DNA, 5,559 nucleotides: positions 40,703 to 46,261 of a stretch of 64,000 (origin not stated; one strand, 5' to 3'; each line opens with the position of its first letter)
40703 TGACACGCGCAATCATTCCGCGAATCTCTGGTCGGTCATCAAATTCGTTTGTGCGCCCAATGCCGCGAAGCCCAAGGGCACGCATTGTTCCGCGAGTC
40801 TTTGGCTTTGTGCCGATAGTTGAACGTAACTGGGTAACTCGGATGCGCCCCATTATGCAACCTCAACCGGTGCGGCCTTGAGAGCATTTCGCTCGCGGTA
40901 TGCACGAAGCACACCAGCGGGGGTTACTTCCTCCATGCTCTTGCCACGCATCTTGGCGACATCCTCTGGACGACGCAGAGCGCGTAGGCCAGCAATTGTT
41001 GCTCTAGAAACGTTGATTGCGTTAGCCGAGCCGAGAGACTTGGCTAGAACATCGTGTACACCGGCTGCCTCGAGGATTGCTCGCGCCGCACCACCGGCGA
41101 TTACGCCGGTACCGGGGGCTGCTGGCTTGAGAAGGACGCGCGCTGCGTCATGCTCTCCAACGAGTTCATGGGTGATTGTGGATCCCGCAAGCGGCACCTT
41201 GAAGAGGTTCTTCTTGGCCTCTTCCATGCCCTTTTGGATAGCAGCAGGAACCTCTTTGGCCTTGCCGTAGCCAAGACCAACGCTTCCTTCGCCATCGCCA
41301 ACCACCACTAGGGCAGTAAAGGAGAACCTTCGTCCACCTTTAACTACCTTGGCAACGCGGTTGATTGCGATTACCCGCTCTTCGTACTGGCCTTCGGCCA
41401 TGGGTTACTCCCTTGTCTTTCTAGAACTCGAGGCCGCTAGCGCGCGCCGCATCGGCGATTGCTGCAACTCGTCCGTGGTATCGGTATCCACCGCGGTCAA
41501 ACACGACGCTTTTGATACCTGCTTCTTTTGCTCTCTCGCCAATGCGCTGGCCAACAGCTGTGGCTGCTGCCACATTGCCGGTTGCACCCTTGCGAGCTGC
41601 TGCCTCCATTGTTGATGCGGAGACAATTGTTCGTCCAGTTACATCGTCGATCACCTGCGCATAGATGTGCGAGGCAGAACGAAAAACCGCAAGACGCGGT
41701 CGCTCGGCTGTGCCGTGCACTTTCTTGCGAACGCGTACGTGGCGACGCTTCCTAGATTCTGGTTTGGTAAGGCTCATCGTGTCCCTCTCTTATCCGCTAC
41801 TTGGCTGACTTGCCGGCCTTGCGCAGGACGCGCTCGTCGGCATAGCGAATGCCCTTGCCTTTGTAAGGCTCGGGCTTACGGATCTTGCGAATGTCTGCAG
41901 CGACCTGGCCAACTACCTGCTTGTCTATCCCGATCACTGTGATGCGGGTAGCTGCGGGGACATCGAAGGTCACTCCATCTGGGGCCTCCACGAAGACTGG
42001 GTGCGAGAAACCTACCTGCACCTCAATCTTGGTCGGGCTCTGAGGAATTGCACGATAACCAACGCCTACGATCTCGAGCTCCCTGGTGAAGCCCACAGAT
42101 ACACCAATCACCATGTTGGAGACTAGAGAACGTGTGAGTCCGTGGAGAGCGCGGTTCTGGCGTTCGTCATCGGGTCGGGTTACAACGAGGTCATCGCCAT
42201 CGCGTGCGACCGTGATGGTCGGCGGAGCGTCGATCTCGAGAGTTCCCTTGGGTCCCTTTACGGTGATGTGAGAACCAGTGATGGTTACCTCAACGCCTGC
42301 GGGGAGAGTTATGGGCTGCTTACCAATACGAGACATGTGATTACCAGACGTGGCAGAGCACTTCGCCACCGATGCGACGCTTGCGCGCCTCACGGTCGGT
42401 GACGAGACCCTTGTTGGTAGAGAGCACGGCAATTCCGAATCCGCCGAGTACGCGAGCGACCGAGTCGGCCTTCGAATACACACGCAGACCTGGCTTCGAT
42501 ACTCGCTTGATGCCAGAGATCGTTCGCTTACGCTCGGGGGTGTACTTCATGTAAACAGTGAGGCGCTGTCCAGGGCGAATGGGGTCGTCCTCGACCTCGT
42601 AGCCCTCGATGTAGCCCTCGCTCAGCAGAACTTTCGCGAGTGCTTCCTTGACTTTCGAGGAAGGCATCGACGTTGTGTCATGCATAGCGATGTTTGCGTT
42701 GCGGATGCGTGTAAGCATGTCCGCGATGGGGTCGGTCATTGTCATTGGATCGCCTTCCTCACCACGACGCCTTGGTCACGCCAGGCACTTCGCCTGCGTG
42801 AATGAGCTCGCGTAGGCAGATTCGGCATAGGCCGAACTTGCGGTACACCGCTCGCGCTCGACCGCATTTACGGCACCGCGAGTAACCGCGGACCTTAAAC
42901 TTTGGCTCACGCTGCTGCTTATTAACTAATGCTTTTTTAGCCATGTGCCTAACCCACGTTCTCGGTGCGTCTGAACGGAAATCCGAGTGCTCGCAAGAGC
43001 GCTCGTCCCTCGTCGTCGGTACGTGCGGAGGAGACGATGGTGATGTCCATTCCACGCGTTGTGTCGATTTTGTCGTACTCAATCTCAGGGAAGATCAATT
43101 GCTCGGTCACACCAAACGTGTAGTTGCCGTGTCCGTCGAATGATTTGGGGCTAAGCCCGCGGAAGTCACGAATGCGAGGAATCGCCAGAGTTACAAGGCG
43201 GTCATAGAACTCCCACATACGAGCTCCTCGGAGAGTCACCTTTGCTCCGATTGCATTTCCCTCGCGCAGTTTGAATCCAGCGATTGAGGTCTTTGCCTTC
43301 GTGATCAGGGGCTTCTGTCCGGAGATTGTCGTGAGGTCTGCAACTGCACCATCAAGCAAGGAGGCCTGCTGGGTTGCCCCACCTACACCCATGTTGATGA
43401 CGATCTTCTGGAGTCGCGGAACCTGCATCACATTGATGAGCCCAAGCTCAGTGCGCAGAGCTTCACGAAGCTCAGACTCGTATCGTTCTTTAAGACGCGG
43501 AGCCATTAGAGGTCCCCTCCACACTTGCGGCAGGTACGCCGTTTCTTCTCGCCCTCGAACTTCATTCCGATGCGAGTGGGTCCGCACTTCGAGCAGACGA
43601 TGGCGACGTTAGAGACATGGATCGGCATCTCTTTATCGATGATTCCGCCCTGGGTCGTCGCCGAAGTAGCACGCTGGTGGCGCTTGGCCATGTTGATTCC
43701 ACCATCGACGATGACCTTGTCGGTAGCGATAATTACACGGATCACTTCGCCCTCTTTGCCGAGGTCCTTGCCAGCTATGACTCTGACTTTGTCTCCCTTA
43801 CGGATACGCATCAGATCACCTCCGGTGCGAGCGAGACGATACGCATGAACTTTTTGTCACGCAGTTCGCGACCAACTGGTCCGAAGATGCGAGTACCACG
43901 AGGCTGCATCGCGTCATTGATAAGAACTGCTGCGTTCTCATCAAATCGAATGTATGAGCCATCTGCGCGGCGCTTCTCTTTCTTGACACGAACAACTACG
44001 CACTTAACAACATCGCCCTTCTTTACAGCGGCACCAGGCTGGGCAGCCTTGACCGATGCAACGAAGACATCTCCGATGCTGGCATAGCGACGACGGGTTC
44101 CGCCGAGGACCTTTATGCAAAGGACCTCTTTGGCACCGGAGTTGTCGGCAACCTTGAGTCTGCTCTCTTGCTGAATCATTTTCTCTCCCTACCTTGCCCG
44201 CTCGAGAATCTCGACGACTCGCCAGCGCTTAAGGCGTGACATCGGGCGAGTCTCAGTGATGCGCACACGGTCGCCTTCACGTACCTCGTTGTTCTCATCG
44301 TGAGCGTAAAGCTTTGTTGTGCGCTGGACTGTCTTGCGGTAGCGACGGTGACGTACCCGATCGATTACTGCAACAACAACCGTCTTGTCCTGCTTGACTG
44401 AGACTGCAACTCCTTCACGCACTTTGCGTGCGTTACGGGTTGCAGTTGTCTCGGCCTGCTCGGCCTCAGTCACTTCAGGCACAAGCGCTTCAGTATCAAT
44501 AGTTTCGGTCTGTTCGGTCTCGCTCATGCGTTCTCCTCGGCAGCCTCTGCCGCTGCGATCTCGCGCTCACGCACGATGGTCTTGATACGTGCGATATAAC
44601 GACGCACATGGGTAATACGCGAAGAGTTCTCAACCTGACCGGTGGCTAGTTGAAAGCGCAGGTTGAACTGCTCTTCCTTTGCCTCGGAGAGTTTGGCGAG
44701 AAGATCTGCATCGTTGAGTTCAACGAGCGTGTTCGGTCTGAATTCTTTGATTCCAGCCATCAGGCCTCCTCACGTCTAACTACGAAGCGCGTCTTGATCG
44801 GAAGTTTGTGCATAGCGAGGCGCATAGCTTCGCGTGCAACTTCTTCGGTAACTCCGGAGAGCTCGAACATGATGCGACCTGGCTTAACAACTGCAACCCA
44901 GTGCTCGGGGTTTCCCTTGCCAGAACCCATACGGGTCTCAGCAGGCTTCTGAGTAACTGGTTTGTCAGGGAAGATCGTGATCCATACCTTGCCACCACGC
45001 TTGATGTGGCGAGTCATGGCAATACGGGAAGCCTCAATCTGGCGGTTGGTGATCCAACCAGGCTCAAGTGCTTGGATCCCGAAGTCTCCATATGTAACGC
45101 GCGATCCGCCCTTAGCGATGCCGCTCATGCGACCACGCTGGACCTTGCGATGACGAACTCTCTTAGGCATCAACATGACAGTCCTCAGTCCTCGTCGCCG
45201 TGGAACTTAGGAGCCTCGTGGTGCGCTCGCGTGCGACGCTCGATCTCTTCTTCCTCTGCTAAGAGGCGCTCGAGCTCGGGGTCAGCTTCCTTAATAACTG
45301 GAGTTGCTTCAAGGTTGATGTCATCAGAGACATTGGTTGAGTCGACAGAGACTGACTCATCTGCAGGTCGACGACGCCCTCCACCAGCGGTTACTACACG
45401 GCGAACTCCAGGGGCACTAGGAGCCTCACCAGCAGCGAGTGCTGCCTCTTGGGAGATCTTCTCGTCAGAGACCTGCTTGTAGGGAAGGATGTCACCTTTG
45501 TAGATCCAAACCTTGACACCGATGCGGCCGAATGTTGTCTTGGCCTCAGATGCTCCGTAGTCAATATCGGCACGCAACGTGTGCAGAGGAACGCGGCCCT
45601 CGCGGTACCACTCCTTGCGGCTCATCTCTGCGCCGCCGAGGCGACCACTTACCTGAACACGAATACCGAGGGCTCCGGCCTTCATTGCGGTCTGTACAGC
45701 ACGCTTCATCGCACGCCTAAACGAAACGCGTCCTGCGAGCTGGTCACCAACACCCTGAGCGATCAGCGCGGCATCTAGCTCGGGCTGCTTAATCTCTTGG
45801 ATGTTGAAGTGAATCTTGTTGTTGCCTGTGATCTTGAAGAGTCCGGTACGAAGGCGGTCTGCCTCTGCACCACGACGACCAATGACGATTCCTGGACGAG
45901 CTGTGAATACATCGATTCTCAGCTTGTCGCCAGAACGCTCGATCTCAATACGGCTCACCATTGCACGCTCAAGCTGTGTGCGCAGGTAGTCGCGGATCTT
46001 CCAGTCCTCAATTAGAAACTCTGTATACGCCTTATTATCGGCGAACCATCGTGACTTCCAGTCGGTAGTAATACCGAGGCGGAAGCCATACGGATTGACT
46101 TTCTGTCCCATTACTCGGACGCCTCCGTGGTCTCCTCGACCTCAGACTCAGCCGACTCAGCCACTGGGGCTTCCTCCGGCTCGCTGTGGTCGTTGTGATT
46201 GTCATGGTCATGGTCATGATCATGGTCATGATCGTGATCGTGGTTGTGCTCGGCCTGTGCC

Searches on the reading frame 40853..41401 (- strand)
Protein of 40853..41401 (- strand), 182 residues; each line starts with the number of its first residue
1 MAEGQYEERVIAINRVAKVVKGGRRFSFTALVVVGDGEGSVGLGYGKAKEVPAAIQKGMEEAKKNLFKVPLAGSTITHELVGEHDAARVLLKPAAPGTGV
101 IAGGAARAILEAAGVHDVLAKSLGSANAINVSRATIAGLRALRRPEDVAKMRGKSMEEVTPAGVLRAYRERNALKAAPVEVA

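Call 62: search_protein_families(library=pfam, proteins=[window:40853-41401:-], max_evalue=0.001)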
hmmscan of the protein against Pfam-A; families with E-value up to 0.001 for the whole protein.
window:40853-41401:- (182 aa): 2 families
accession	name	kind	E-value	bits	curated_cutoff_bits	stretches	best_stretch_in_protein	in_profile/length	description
PF00333.26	Ribosomal_S5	-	1.7e-30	105.3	27.1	1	7-70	2-65/65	Ribosomal protein S5, N-terminal domain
PF03719.21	Ribosomal_S5_C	-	5.4e-29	99.9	21.5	1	82-152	1-71/71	Ribosomal protein S5, C-terminal domain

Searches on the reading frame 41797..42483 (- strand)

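Call 62: search_protein_families(library=pfam, proteins=[window:41797-42483:-], max_evalue=0.001)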
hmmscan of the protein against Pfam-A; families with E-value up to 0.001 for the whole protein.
window:41797-42483:- (228 aa): 1 family
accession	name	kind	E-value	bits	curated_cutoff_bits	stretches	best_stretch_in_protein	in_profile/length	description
PF00347.28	Ribosomal_L6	-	4e-37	127.3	27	2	139-214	1-79/80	Ribosomal protein L6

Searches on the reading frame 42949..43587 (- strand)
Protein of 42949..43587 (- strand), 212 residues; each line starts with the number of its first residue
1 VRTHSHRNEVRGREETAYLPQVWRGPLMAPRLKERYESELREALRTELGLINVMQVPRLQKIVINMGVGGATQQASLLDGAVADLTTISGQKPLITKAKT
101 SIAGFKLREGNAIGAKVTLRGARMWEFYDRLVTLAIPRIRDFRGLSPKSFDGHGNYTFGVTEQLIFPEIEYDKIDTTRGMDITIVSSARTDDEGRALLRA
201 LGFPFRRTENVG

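Call 62: search_protein_families(library=pfam, proteins=[window:42949-43587:-], max_evalue=0.001)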
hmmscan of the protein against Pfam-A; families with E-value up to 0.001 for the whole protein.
window:42949-43587:- (212 aa): 2 families
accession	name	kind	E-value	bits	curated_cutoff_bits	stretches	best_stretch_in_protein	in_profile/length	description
PF00673.26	Ribosomal_L5_C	-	8.3e-40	135.3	27.8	1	113-205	2-94/94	ribosomal L5P family C-terminus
PF00281.24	Ribosomal_L5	-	1.9e-26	92.5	34.9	1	52-108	1-57/57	Ribosomal protein L5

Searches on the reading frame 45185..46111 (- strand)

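Call 62: search_protein_families(library=pfam, proteins=[window:45185-46111:-], max_evalue=0.001)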
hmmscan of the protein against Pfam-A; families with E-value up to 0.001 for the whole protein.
window:45185-46111:- (308 aa): 4 families
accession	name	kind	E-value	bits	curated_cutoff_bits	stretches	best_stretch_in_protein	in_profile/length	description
PF00189.25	Ribosomal_S3_C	-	9.3e-37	125.9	34.1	1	123-203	3-83/83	Ribosomal protein S3, C-terminal domain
PF07650.23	KH_2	-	5.5e-16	58.6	22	1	38-112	1-78/78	KH domain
PF05316.17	VAR1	-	0.00015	22.3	33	1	139-203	120-192/195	Mitochondrial ribosomal protein (VAR1)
PF13083.13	KH_KhpA-B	-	0.00053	20.3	32.1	0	39-89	4-56/73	KhpA/KhpB, KH domain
